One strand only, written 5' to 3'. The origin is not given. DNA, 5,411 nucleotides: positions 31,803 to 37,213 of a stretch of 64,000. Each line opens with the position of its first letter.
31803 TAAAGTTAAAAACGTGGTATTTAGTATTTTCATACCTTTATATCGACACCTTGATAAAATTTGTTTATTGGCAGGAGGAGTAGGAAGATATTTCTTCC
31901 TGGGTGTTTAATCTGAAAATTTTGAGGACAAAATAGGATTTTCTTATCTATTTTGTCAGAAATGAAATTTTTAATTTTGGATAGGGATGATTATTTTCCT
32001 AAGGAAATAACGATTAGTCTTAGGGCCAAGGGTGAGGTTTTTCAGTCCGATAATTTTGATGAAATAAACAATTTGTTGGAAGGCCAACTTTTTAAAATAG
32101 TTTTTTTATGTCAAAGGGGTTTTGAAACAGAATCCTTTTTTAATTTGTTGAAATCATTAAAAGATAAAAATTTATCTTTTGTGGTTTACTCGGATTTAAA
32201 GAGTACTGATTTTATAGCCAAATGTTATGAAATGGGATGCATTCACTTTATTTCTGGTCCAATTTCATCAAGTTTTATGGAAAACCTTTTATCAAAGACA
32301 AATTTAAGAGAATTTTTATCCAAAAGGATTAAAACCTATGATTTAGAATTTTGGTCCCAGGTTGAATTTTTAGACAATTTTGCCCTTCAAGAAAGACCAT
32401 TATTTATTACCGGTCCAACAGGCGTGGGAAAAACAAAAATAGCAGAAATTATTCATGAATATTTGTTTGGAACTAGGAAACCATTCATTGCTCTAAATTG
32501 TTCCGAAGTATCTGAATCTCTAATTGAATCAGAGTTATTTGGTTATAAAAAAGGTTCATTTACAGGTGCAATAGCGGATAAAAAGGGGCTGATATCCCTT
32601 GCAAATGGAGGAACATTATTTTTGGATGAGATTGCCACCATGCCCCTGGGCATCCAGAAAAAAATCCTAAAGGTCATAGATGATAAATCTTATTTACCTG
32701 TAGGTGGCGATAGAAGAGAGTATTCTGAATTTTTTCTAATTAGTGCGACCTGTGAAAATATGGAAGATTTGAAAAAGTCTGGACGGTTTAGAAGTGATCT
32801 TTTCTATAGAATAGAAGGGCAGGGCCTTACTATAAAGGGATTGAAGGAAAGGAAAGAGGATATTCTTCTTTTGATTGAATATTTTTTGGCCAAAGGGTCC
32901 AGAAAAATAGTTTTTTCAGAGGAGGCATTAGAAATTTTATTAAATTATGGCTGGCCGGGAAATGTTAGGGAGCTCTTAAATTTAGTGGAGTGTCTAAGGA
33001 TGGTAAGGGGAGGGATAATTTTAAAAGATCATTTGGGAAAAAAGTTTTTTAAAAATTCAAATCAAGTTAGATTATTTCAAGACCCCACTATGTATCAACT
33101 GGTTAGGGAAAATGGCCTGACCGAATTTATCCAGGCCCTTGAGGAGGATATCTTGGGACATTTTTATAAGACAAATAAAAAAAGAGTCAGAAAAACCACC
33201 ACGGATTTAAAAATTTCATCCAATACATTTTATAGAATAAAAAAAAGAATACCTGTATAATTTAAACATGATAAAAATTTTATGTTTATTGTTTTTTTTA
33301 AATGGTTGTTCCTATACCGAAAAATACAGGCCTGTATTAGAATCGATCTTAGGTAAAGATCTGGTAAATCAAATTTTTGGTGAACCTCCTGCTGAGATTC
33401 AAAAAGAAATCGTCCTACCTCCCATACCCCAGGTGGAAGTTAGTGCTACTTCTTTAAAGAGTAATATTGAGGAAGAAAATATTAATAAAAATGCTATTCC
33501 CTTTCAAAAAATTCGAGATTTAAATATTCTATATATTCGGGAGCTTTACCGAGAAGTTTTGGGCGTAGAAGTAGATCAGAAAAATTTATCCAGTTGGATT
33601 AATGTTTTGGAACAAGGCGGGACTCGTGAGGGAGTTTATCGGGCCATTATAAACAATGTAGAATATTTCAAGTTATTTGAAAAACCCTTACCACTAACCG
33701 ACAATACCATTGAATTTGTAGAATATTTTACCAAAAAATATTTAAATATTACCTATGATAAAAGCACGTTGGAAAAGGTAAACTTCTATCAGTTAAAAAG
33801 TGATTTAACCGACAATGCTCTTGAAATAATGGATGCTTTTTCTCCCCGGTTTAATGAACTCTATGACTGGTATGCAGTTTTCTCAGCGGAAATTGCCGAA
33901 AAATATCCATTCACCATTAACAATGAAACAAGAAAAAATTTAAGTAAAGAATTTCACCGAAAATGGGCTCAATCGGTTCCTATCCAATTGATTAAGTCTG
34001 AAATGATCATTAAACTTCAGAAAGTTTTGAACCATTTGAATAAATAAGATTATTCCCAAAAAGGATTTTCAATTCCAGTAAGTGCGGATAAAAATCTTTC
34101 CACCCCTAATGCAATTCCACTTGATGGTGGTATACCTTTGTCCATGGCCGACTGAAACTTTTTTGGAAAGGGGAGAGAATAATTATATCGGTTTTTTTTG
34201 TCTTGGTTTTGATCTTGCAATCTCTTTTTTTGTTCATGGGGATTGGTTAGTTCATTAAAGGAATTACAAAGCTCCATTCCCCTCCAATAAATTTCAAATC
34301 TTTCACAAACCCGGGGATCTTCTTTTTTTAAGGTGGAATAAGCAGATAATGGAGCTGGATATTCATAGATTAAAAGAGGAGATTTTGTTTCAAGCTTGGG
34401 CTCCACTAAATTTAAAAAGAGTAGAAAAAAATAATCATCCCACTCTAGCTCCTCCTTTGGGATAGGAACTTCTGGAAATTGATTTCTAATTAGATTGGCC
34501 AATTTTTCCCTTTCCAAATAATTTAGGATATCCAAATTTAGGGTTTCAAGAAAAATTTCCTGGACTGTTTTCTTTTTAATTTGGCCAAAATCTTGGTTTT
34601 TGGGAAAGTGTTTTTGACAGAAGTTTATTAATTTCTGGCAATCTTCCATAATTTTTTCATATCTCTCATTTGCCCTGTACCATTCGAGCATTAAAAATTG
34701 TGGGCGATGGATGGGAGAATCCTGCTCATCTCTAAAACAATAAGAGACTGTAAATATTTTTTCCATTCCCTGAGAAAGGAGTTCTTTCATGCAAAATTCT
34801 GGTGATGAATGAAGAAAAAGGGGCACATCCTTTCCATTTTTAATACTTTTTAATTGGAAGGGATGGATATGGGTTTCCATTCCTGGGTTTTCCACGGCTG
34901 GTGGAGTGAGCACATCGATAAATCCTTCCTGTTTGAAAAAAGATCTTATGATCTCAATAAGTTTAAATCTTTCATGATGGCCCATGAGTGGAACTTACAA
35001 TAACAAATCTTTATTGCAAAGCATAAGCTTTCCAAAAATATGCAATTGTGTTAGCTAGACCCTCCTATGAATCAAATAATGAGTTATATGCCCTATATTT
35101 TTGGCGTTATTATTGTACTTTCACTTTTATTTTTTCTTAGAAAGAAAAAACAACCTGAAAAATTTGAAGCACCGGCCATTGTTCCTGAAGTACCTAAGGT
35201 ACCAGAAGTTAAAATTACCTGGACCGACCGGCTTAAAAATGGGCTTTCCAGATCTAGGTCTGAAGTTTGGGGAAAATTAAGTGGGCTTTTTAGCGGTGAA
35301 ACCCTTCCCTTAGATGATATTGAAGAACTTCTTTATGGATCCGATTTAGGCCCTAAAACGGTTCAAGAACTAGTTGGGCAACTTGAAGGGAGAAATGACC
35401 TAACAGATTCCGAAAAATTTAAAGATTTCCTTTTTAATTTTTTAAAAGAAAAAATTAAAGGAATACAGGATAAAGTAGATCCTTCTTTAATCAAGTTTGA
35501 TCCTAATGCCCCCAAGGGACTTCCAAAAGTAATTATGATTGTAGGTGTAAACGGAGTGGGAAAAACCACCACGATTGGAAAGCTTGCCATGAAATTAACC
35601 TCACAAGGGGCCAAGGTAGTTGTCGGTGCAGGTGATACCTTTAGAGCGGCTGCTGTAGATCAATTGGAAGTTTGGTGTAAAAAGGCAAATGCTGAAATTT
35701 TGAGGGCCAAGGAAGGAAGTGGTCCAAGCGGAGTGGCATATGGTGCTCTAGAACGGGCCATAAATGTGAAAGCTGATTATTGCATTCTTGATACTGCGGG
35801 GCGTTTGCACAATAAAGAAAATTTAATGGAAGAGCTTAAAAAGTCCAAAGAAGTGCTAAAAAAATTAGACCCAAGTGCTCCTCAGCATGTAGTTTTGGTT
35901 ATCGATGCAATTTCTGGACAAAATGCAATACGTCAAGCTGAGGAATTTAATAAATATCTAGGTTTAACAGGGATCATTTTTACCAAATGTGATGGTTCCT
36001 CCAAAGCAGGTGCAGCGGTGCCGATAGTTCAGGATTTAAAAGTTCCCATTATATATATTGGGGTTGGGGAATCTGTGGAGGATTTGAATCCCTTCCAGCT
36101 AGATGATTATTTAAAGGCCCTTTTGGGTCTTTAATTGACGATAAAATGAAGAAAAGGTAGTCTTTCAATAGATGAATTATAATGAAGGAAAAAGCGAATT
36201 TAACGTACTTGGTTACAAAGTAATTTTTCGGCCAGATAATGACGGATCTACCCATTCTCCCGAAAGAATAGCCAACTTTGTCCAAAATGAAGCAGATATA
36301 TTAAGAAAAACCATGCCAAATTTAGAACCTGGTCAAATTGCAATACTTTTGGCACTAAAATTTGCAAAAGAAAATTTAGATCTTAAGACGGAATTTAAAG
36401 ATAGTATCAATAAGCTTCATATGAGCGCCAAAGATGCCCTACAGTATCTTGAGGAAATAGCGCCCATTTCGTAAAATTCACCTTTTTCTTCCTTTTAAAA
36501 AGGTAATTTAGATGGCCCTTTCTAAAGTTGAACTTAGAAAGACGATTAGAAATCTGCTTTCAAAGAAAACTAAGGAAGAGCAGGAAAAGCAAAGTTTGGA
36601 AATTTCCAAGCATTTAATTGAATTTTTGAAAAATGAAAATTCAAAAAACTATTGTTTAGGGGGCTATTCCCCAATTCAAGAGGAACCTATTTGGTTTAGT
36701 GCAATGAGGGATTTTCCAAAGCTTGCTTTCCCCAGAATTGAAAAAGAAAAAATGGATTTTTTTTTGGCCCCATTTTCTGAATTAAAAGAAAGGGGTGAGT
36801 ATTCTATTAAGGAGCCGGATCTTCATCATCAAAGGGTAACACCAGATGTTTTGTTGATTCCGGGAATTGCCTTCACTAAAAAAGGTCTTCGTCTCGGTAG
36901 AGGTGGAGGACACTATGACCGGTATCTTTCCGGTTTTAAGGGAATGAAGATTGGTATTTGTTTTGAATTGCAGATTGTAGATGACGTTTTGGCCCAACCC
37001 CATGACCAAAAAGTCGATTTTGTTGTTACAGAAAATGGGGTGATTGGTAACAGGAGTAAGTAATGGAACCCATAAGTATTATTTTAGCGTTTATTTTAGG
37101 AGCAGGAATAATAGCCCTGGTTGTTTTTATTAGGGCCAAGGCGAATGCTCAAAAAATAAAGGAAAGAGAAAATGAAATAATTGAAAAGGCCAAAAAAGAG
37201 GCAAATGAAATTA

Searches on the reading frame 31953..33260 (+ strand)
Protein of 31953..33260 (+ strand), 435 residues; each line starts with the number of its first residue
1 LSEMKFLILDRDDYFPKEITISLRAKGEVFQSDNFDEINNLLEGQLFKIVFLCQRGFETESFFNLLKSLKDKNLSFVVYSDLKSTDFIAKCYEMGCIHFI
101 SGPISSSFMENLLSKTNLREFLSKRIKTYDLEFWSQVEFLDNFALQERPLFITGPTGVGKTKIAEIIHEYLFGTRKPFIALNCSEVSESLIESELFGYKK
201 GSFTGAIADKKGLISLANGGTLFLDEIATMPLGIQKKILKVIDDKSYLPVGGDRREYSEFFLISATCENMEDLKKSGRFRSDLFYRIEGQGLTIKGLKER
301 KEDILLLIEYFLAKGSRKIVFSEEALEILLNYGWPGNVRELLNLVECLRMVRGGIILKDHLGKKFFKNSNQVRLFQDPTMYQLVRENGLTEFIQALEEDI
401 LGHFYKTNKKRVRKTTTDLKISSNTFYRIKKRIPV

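Call 87: search_protein_families(library=pfam, proteins=[window:31953-33260:+], max_evalue=0.00001)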
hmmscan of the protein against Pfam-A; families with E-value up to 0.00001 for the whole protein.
window:31953-33260:+ (435 aa): 7 families
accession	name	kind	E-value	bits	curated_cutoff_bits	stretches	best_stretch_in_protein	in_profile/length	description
PF00158.32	Sigma54_activat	-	1e-50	172.1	20.2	1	136-289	11-164/168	Sigma-54 interaction domain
PF25601.1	AAA_lid_14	-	4.2e-17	62.2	27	1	298-371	1-80/87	AAA+ ATPase lid domain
PF14532.12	Sigma54_activ_2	-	3.1e-12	47.3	25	1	140-290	14-131/138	Sigma-54 interaction domain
PF07724.20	AAA_2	-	5.4e-09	36.7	27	1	151-247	7-104/166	AAA domain (Cdc48 subfamily)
PF07728.20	AAA_5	-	1.3e-07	32.1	22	1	149-265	1-119/139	AAA domain (dynein-related subfamily)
PF13173.12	AAA_14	-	1.8e-06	28.4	27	0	147-245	2-88/129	AAA domain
PF00004.35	AAA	-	4.4e-06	27.6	21.2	0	151-278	2-119/131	ATPase family associated with various cellular activities (AAA)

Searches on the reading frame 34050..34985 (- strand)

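Call 87: search_protein_families(library=pfam, proteins=[window:34050-34985:-], max_evalue=0.00001)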
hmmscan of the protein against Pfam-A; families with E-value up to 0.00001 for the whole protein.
window:34050-34985:- (311 aa): 1 family
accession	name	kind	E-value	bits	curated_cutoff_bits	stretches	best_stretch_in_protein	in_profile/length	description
PF00152.25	tRNA-synt_2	-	1.9e-39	136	25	1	6-307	25-297/308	tRNA synthetases class II (D, K and N)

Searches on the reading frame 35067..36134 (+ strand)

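Call 87: search_protein_families(library=pfam, proteins=[window:35067-36134:+], max_evalue=0.00001)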
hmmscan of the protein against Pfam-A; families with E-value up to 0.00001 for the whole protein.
window:35067-36134:+ (355 aa): 1 family
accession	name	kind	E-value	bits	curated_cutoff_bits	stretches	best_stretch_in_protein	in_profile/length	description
PF00448.28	SRP54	-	9.3e-70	234.7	22.7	1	153-353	1-195/196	SRP54-type protein, GTPase domain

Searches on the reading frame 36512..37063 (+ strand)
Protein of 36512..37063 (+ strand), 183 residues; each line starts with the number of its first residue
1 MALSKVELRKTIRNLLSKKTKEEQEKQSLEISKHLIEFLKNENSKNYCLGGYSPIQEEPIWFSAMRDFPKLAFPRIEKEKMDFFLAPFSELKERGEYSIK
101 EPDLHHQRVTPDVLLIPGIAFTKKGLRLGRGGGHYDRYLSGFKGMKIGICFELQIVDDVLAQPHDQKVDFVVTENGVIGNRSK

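Call 87: search_protein_families(library=pfam, proteins=[window:36512-37063:+], max_evalue=0.00001)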
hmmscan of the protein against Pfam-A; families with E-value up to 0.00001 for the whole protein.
window:36512-37063:+ (183 aa): 1 family
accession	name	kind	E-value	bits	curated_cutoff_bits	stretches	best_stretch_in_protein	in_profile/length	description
PF01812.26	5-FTHF_cyc-lig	-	4.6e-30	105.3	27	1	5-174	1-186/186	5-formyltetrahydrofolate cyclo-ligase family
